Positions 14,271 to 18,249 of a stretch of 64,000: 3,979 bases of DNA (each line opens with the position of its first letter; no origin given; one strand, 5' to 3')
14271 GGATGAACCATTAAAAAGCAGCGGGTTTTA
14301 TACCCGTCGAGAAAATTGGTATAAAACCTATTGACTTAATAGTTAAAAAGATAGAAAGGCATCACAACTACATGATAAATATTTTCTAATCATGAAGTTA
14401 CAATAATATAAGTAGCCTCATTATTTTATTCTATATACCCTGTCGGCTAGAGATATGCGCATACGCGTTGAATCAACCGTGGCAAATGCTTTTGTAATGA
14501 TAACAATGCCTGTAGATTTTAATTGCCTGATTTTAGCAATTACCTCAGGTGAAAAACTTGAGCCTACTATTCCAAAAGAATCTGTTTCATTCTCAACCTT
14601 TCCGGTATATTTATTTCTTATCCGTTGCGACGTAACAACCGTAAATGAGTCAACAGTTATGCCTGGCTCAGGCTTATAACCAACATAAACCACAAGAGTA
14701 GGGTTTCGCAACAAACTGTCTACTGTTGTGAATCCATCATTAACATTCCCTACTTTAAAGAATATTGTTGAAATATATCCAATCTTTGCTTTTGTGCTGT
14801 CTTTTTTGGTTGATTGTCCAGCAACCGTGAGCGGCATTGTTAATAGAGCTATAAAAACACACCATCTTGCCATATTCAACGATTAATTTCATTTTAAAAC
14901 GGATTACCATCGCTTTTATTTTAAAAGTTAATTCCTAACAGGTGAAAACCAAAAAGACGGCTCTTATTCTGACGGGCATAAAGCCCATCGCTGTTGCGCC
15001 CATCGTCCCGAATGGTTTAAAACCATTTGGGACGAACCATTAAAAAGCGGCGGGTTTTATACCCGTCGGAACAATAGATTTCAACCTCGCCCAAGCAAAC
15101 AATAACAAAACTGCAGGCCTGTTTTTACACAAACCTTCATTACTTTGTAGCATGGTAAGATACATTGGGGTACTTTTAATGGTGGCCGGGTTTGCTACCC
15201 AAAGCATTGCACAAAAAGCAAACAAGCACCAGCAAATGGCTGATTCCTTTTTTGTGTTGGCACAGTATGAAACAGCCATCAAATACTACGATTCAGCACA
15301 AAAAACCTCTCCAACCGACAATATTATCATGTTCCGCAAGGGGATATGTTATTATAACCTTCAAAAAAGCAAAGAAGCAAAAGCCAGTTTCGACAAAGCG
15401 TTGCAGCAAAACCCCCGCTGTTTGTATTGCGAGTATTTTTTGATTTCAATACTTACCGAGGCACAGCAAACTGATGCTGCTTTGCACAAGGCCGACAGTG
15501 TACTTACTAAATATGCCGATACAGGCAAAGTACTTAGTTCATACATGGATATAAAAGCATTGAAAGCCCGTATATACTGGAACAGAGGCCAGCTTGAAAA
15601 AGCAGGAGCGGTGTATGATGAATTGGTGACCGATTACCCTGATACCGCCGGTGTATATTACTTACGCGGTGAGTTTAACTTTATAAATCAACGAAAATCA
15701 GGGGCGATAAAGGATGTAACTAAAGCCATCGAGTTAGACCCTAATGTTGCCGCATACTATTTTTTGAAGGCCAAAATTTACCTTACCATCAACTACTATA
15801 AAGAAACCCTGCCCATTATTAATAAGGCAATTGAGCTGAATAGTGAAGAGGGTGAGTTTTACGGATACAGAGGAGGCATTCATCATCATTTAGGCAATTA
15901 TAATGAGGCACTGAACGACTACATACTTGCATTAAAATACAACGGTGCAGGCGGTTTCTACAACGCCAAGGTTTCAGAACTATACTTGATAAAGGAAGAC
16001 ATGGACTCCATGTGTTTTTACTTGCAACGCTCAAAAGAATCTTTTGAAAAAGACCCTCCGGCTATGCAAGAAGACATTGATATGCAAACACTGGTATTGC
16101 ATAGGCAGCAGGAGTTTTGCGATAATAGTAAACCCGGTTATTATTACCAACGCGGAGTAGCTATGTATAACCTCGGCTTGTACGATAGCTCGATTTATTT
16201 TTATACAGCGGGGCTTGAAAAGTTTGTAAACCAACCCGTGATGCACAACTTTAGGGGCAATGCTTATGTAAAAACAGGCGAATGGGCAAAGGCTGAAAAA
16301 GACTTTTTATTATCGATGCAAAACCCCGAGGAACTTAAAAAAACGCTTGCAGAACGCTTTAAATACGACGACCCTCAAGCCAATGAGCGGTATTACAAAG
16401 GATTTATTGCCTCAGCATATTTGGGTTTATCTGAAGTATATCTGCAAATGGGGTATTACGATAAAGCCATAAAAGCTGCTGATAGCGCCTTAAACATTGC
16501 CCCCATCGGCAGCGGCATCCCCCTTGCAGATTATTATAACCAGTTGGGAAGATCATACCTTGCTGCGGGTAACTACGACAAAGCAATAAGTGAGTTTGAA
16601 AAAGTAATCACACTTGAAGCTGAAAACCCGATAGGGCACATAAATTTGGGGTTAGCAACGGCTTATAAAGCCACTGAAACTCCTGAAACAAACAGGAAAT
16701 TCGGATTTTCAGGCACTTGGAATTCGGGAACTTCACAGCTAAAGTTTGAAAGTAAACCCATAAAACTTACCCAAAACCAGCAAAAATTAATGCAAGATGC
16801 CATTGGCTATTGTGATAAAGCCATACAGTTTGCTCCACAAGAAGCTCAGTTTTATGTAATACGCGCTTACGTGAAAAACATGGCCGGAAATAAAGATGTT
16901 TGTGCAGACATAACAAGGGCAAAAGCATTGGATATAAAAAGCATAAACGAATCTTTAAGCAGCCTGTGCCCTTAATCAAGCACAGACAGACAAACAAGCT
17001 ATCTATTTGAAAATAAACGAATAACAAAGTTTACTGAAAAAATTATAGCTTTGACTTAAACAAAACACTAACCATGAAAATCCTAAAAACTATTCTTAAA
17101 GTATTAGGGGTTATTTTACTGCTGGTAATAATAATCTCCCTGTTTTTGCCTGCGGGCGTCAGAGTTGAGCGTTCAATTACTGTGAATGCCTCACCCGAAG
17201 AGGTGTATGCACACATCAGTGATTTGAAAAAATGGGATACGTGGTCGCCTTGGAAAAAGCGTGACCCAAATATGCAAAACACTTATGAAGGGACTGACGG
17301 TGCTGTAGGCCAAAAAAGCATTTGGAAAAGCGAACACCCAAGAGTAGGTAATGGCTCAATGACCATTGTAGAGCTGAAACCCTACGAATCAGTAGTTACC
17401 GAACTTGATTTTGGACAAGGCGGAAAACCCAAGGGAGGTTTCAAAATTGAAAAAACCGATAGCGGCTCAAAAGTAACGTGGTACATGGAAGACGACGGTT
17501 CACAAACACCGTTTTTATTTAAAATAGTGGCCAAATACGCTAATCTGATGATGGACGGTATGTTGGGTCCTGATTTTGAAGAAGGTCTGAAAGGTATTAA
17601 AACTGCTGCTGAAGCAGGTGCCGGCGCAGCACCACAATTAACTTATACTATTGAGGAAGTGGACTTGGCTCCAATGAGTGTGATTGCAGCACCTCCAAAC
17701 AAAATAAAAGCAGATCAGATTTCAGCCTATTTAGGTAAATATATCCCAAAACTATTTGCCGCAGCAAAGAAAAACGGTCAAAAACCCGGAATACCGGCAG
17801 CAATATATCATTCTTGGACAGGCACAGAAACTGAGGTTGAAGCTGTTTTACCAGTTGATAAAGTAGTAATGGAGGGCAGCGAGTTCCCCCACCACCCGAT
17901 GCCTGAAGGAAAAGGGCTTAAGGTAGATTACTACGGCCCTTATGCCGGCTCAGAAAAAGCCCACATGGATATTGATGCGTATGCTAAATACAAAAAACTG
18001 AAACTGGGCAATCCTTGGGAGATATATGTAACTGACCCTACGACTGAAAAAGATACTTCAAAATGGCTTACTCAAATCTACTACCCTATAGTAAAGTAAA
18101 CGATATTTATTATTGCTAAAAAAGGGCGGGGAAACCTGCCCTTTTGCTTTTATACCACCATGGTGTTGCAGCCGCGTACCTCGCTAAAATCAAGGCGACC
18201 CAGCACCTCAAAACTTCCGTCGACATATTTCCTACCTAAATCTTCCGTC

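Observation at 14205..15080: Small secreted-protein gene bracketed by two direct copies of a ~110-bp compound-hairpin repeat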

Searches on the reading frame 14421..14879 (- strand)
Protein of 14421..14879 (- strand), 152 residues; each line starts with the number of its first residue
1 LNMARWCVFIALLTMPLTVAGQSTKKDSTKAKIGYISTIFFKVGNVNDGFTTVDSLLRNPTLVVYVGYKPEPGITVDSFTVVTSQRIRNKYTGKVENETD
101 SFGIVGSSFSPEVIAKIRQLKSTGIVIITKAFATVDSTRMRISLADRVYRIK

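Call 12: search_protein_families(library=pfam, proteins=[window:14421-14879:-], max_evalue=0.01)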
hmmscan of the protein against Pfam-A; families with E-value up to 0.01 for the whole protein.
window:14421-14879:- (152 aa): 0 families

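Call 18: find_homologous_proteins(query=window:14421-14879:-, max_evalue=0.001)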
Query window:14421-14879:- (152 aa): 1 proteins with E <= 0.001 among 100 candidates.
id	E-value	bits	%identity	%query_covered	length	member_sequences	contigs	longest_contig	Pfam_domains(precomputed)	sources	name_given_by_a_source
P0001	4.2e-90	317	100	99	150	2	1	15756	-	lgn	-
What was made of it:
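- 14421..14879 (-): Gene for a small protein with an N-terminal signal-peptide-like segment (152 aa from TTG, 150 aa from the ATG at 14873). No known domain. The word-seeded search finds only itself (call 18).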

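Call 20: find_encoding_contigs(protein=P0001, flank=10000)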
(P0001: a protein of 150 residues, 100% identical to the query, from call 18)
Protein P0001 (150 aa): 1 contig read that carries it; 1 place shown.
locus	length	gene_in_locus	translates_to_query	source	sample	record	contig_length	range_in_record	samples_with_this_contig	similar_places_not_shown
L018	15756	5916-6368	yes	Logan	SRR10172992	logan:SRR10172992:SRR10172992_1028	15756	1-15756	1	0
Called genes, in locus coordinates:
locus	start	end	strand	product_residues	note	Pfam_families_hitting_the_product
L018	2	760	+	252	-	?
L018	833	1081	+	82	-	-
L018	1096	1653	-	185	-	-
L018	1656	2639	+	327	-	PF04443:LuxE (faint)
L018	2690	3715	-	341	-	PF10604:Polyketide_cyc2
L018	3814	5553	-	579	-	PF12569:NatA_aux_su (faint), PF12895:ANAPC3 (faint), PF25062:ARM_TT21_N, PF00515:TPR_1 (weak), PF13424:TPR_12, PF07719:TPR_2 (weak), PF13181:TPR_8 (weak), PF13414:TPR_11 (weak), +11 more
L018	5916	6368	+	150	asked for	-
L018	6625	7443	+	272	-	PF20240:DUF6597, PF00165:HTH_AraC (faint), PF12833:HTH_18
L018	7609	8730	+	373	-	PF00712:DNA_pol3_beta, PF02767:DNA_pol3_beta_2, PF02768:DNA_pol3_beta_3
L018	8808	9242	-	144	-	PF03358:FMN_red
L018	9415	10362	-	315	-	PF01613:Flavin_Reduct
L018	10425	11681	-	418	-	PF00675:Peptidase_M16, PF05193:Peptidase_M16_C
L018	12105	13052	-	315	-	PF00478:IMPDH, PF03060:NMO, PF01180:DHO_dh (weak), PF03060:NMO, PF05690:ThiG, PF00977:His_biosynth (faint), PF01070:FMN_dh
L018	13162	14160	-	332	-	PF01210:NAD_Gly3P_dh_N, PF03807:F420_oxidored (weak), PF07479:NAD_Gly3P_dh_C, PF20618:GPD_NAD_C_bact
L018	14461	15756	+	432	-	?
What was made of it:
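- Closest known: Integron gene cassettes with attC sites. Different: No integrase lies nearby (call 20).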

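Call 28: search_protein_representatives(protein=window:14421-14873:-)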
Query: 150 residues. Proteins with E-value up to 0.001 (for the whole library): 3; up to 1e-10: 1; up to 1e-30: 1. The best 3 are listed.
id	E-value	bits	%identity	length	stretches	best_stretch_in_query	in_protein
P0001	1.2e-90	316.7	100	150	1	1-150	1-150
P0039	9.9e-10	54.7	34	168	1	34-150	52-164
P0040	6.8e-05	39.1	33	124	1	39-150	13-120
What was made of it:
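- The protein has only two distant homologues among 1.84e9 representatives (call 28). The gene occurs nowhere else (calls 18, 28).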

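Call 30: find_encoding_contigs(protein=P0039, flank=5000, max_places=4)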
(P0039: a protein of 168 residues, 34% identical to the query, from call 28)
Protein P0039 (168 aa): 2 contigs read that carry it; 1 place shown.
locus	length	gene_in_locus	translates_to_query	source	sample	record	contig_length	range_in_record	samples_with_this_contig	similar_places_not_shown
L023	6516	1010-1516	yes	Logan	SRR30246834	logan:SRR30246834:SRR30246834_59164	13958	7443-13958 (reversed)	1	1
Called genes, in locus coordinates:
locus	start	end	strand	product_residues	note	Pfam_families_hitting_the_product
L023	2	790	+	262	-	?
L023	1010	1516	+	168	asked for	-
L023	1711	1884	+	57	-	-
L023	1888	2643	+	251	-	-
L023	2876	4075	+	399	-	PF00034:Cytochrom_C (faint), PF06537:DHOR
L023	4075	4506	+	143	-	PF00355:Rieske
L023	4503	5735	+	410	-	-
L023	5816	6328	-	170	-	-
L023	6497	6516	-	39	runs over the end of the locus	-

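Call 45: search_protein_families(library=pfam, proteins=[P0001, P0039, P0040], max_evalue=10)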
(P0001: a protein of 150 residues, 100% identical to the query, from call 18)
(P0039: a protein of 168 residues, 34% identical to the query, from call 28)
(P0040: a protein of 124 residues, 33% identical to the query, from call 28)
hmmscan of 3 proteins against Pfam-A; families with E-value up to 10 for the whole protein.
P0001 (150 aa): 1 family
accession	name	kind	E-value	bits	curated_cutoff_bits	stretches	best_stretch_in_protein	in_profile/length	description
PF05521.18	Phage_HCP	-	0.13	13.3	25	1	83-150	16-87/106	Phage head completion protein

P0039 (168 aa): 0 families

P0040 (124 aa): 1 family
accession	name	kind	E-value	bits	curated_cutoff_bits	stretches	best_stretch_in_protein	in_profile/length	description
PF02593.20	DUF166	-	0.026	14.6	24.4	1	29-98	26-89/221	Domain of unknown function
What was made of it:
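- Tried and rejected: The small protein was scanned at E <= 10 (call 45).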

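Call 50: predict_structure(alignment_id=A3)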
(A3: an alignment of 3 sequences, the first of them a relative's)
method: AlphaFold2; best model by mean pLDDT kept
length: 150 residues; sequences in the alignment: 3
mean_pLDDT: 34.4   pTM: 0.23
mean pLDDT of the five models: 34.4, 33.5, 32.2, 31.9, 30.4
residues with pLDDT >= 90: 0; 70-90: 0; 50-70: 0; < 50: 150
segments of 3 or more residues with pLDDT < 50: 1-150
pLDDT, mean of each block of 10 residues (from residue 1): 41 40 36 29 34 39 33 30 25 28 34 46 35 32 33
secondary structure, 60 per line:
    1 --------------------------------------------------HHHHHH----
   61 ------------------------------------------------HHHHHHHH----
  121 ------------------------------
elements in order: H51-56 H109-116
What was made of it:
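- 14421..14879 (-): The structure model was unusable, pLDDT 34 (call 50).
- Tried and rejected: AlphaFold with a 3-sequence alignment gave pLDDT 34 (call 50), which is unusable, so no fold search was run.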

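Call 73: search_dna_similar(query=P0001, collection=phages, mode=protein, max_evalue=0.01, max_rows=10)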
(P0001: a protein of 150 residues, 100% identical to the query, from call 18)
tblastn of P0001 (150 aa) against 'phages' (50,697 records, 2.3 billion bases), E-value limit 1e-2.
No match.

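Call 74: search_dna_similar(query=P0001, collection=plasmids, mode=protein, max_evalue=0.01, max_rows=10)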
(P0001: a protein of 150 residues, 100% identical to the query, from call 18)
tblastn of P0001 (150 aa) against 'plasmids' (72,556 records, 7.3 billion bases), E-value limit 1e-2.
No match.

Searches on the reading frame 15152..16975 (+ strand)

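Call 12: search_protein_families(library=pfam, proteins=[window:15152-16975:+], max_evalue=0.01)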
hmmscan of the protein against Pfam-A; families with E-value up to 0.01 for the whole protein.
window:15152-16975:+ (607 aa): 26 families (the best 25 are shown)
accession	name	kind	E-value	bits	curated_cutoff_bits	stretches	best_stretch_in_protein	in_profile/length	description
PF07719.23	TPR_2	-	1.4e-40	134.5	27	3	459-489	1-31/34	Tetratricopeptide repeat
PF00515.34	TPR_1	-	4.5e-30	102.6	27.8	3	61-89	5-33/34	Tetratricopeptide repeat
PF13432.12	TPR_16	-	6.7e-30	103.6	32.7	3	138-198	3-63/65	Tetratricopeptide repeat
PF13181.12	TPR_8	-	6e-29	98.1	25.7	3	459-491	1-33/34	Tetratricopeptide repeat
PF13428.12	TPR_14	-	1.2e-24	84.7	23.5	1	136-174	5-43/44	Tetratricopeptide repeat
PF14559.12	TPR_19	-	7.2e-20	71.5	25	1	101-171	1-64/68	Tetratricopeptide repeat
PF13424.12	TPR_12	-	1.9e-17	63.7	30.1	1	419-487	2-73/77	Tetratricopeptide repeat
PF13414.12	TPR_11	-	5e-16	58.5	26.8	1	466-502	1-37/42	TPR repeat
PF13174.12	TPR_6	-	5.2e-14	52.3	26.3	1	60-88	3-31/33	Tetratricopeptide repeat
PF13371.12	TPR_9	-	1.8e-12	47.6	35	0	140-199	3-62/73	Tetratricopeptide repeat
PF13176.12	TPR_7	-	3.3e-12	45.9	27.9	0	464-488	4-28/36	Tetratricopeptide repeat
PF12569.14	NatA_aux_su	-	3.8e-12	46.4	33.3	0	69-157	168-251/515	N-terminal acetyltransferase A, auxiliary subunit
PF13431.12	TPR_17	-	7.8e-11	41.8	24.4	0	190-211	3-24/34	Tetratricopeptide repeat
PF12895.13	ANAPC3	-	2.8e-10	40.8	27.2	1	38-111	4-76/82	Anaphase-promoting complex, cyclosome, subunit 3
PF25062.1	ARM_TT21_N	-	2.7e-09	37.5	40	1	38-228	9-196/222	Tetratricopeptide repeat protein 21 N-terminal ARM repeat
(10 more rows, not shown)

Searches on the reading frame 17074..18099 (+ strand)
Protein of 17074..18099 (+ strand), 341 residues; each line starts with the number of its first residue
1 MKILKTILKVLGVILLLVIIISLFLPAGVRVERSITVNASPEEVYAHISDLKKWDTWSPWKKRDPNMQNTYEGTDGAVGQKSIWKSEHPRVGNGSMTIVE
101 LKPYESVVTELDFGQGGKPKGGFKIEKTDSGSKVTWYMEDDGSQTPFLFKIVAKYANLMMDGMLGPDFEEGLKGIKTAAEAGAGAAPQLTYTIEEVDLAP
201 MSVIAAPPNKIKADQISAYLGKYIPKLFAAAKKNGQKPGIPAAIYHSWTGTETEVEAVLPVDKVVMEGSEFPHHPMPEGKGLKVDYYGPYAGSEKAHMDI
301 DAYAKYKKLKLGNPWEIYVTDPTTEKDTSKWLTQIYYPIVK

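Call 12: search_protein_families(library=pfam, proteins=[window:17074-18099:+], max_evalue=0.01)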
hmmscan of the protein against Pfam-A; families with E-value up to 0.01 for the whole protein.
window:17074-18099:+ (341 aa): 4 families
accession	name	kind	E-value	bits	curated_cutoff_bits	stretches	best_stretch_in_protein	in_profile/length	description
PF10604.15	Polyketide_cyc2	-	2.2e-15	57.7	27.4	1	29-180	2-142/142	Polyketide cyclase / dehydrase and lipid transport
PF06445.20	GyrI-like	-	0.00052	20.7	26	1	220-339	27-154/155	GyrI-like small molecule binding domain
PF03364.25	Polyketide_cyc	-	0.001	19.7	23.4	1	37-139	1-96/126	Polyketide cyclase / dehydrase and lipid transport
PF08327.17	AHSA1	-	0.0012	19.5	22.1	1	38-146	1-91/125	Activator of Hsp90 ATPase homolog 1-like protein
